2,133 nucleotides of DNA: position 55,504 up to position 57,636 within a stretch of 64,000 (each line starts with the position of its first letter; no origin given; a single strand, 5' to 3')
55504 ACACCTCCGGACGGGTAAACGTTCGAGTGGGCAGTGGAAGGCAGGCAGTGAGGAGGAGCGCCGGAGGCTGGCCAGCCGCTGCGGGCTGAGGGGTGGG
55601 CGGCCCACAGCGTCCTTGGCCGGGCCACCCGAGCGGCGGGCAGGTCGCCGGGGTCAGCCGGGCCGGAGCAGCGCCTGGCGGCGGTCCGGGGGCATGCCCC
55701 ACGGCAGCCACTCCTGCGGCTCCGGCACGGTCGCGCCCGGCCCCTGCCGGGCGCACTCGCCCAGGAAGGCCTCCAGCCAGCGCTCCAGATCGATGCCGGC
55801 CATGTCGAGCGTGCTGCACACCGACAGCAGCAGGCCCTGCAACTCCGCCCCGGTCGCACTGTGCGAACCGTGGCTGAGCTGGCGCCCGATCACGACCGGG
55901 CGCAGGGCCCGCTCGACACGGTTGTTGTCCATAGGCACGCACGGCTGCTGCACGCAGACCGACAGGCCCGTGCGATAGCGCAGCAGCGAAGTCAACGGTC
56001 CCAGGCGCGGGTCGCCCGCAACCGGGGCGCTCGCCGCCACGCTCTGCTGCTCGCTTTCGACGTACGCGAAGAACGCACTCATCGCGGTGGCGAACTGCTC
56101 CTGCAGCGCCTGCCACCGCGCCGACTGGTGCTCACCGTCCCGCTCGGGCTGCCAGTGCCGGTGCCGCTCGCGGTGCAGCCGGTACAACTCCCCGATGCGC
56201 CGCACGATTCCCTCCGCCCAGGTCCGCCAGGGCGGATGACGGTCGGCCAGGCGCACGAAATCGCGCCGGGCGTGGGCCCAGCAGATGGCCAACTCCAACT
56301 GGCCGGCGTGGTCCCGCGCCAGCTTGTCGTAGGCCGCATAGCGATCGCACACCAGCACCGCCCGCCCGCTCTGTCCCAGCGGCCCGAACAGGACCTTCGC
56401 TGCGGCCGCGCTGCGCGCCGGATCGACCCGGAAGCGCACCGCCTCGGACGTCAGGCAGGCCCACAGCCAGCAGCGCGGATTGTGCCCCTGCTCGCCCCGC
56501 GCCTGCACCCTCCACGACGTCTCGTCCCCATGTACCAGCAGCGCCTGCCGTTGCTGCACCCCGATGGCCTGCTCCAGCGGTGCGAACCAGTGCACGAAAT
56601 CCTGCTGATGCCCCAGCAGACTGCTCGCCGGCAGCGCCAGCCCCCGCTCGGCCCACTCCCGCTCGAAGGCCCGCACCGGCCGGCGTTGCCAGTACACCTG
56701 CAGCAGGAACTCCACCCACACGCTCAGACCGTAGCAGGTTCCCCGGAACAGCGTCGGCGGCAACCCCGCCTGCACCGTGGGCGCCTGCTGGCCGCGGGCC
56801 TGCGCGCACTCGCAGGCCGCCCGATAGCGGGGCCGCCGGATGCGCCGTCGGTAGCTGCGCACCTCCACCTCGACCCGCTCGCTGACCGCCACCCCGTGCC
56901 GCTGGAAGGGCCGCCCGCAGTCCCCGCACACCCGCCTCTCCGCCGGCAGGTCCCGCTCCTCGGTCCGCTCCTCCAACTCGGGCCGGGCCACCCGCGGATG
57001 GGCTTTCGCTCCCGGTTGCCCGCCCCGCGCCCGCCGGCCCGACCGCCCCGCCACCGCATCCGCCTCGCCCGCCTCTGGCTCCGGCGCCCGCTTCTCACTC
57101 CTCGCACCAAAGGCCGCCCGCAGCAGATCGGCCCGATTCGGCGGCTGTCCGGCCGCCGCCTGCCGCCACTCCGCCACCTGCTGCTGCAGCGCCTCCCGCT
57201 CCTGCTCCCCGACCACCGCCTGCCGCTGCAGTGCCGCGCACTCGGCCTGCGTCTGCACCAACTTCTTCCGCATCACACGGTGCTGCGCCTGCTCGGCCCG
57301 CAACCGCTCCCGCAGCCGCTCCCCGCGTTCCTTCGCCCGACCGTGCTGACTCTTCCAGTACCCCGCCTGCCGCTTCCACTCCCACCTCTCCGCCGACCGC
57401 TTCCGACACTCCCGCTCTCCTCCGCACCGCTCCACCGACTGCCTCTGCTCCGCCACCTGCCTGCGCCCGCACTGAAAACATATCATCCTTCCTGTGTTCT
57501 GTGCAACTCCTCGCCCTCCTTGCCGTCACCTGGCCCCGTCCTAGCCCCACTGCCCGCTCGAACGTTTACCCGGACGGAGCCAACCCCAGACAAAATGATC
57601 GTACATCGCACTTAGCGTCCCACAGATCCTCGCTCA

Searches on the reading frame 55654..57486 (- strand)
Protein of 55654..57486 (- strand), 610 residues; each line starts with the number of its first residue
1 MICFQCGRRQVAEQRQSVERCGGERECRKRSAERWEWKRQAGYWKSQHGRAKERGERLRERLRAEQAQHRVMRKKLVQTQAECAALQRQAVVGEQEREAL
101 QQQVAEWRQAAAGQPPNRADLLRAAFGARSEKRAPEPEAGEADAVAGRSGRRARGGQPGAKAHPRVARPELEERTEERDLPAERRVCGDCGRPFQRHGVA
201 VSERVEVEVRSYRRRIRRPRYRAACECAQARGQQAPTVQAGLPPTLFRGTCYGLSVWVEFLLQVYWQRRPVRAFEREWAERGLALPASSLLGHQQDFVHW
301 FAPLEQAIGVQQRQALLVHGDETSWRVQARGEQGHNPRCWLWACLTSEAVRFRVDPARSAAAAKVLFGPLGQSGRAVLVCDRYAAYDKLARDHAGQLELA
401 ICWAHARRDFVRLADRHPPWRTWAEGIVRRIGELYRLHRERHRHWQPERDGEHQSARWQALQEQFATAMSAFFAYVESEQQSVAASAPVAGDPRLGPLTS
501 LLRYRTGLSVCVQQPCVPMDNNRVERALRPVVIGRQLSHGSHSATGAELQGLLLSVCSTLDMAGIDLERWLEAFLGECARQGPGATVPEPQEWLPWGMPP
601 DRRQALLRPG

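Call 18: search_protein_families(library=pfam, proteins=[window:55654-57486:-], max_evalue=0.001)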
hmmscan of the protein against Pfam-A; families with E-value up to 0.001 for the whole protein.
window:55654-57486:- (610 aa): 1 family
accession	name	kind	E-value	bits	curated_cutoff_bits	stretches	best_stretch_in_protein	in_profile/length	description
PF03050.20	DDE_Tnp_IS66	-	3.1e-48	165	23.1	1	252-548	4-283/284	Transposase IS66 family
